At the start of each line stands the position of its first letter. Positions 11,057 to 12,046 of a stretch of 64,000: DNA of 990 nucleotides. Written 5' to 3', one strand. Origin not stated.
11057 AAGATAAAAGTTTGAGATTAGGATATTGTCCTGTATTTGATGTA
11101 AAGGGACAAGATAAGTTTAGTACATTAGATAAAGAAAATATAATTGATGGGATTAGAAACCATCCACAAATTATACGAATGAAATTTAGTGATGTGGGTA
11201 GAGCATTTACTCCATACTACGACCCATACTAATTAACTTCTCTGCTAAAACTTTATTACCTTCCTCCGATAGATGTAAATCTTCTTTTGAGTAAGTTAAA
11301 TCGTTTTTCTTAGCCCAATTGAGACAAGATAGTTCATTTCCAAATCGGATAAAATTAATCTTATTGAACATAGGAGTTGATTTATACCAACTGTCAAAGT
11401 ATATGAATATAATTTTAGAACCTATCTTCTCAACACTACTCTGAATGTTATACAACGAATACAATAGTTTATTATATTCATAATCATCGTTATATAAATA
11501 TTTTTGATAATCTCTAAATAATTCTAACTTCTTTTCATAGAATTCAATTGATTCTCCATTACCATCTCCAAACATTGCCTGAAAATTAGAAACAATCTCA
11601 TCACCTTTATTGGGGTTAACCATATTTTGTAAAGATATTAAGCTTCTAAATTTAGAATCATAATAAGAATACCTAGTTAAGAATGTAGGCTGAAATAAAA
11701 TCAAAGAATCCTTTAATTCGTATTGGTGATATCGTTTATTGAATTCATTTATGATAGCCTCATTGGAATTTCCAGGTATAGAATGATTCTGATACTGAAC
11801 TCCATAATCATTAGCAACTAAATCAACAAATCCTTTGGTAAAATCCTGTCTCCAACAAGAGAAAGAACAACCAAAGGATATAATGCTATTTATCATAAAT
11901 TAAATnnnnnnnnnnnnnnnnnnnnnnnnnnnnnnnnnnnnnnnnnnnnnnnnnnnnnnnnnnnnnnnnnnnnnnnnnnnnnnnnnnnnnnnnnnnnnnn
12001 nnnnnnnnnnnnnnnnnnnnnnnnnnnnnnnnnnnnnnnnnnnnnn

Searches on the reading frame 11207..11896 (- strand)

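Call 58: search_protein_families(library=pfam, max_evalue=0.01, proteins=[window:11207-11896:-])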
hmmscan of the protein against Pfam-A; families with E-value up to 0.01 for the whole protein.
window:11207-11896:- (229 aa): 1 family
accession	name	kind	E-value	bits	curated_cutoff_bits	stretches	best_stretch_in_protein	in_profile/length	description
PF00657.28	Lipase_GDSL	-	0.0055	17.3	23.6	0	101-221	136-208/208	GDSL-like Lipase/Acylhydrolase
